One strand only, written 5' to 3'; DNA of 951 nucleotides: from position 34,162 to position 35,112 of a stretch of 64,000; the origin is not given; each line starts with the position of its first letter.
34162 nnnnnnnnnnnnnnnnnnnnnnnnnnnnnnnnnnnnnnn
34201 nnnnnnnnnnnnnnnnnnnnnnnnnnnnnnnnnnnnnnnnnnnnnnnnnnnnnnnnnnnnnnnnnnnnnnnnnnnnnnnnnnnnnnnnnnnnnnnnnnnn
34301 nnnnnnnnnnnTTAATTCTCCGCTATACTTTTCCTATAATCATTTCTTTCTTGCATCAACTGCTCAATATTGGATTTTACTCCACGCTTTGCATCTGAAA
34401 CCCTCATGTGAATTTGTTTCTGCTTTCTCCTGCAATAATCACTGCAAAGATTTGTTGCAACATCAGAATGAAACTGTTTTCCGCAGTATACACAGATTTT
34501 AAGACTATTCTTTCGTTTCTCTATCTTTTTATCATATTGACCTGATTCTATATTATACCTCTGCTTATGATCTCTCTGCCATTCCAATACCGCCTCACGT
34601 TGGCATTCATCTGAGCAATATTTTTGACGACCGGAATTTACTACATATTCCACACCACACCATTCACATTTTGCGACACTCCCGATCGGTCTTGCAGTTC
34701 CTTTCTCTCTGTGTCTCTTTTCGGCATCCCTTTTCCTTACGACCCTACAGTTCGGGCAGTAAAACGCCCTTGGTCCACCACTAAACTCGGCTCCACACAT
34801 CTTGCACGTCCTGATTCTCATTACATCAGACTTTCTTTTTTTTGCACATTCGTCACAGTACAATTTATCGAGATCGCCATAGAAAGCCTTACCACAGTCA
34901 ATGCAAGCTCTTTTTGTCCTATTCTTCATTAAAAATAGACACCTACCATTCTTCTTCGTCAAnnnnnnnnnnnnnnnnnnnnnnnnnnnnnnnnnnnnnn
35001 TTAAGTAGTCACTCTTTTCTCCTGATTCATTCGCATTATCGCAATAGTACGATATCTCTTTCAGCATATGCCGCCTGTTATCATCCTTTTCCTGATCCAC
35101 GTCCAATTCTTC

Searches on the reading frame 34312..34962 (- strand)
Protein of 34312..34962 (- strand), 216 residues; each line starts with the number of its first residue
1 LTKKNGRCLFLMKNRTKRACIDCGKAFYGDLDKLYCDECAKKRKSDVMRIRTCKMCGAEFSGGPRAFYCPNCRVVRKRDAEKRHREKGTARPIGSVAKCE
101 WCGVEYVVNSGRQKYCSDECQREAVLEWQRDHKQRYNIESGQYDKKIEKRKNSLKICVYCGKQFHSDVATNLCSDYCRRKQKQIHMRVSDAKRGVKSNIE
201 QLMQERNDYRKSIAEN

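Call 9: search_protein_families(library=pfam, proteins=[window:34312-34962:-], max_evalue=0.01)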
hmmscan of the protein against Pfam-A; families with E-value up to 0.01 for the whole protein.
window:34312-34962:- (216 aa): 3 families
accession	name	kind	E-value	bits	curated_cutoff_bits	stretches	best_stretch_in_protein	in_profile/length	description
PF14446.12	Prok-RING_1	-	0.0039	17.5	29.1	0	52-79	6-33/54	Prokaryotic RING finger family 1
PF18912.6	DZR_2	-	0.0056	16.9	27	1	19-73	9-56/56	Double zinc ribbon domain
PF08790.17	zf-LYAR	-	0.0071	16.6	20.7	0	20-30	3-13/28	LYAR-type C2HC zinc finger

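Call 10: search_protein_families(library=phrogs, proteins=[window:34312-34962:-], max_evalue=0.001)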
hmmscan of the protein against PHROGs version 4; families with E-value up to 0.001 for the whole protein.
window:34312-34962:- (216 aa): 5 families
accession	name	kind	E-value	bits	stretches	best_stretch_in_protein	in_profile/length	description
phrog_1271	-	DNA, RNA and nucleotide metabolism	1.2e-11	45.7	1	51-187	117-247/361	HNH endonuclease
phrog_3794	-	unknown function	2.6e-08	34.4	2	148-183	2-39/50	-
phrog_1333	-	unknown function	3.3e-06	28.3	1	77-135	81-139/166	-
phrog_2862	-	unknown function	3e-05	25.3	1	98-147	4-53/118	-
phrog_13750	-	unknown function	4.3e-05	24.8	1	96-137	16-57/104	-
